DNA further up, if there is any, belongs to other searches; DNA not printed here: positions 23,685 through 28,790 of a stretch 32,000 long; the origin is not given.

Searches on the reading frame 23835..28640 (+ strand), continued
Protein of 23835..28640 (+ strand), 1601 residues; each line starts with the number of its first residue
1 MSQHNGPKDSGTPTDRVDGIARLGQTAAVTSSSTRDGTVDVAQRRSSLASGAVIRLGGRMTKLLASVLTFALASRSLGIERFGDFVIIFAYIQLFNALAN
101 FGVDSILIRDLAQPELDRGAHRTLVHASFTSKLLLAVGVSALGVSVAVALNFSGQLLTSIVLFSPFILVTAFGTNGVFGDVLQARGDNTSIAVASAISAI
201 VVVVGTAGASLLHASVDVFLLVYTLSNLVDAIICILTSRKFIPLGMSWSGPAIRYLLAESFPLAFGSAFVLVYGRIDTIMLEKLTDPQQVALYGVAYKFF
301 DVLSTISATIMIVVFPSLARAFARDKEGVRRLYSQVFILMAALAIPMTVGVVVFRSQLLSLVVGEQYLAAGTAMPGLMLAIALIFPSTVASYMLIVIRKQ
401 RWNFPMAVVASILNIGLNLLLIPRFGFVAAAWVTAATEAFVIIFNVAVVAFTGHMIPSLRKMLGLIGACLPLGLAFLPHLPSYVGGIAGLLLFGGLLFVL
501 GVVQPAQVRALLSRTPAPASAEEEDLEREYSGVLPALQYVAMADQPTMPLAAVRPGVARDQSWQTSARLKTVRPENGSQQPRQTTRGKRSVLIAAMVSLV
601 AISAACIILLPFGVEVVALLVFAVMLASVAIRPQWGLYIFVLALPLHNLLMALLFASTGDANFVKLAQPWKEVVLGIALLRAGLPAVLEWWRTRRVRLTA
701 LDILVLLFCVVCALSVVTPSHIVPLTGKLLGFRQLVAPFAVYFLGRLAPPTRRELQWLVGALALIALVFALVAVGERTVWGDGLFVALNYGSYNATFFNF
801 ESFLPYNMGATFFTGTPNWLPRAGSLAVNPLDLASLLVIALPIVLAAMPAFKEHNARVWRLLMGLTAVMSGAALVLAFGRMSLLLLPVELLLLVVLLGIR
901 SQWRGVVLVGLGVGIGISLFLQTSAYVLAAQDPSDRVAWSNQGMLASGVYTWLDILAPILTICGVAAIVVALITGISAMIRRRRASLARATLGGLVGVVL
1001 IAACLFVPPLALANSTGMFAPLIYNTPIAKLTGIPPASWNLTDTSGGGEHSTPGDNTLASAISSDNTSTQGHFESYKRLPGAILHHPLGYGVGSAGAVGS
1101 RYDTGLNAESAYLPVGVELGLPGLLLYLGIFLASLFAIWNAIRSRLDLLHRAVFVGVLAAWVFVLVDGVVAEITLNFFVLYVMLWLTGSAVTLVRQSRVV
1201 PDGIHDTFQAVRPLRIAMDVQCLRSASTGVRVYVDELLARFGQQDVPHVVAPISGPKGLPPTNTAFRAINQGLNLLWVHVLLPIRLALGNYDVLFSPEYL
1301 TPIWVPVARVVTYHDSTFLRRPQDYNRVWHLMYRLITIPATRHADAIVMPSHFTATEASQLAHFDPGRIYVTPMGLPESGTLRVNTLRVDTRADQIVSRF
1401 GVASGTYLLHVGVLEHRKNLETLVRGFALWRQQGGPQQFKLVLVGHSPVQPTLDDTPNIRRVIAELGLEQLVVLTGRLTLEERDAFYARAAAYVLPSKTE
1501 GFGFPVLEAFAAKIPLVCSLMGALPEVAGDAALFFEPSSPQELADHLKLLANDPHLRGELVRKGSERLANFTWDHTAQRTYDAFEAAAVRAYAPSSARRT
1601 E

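Call 56: find_encoding_contigs(protein=P0001, flank=5000, max_places=3)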
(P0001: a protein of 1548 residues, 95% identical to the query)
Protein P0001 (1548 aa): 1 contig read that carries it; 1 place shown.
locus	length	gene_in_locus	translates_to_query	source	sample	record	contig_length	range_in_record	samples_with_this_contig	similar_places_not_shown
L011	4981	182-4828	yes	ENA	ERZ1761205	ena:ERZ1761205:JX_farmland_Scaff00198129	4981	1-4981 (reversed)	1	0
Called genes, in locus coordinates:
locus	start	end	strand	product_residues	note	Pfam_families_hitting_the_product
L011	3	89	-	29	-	?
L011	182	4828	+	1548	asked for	PF01943:Polysacc_synt, PF13440:Polysacc_synt_3, PF13439:Glyco_transf_4, PF00534:Glycos_transf_1, PF13692:Glyco_trans_1_4, PF20706:GT4-conflict, PF13524:Glyco_trans_1_2 (weak)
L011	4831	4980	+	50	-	?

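Call 57: find_encoding_contigs(protein=window:23835-28640:+, flank=10000, max_places=3)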
Protein window:23835-28640:+ (1601 aa): no gene with exactly this product is on record in the collection.
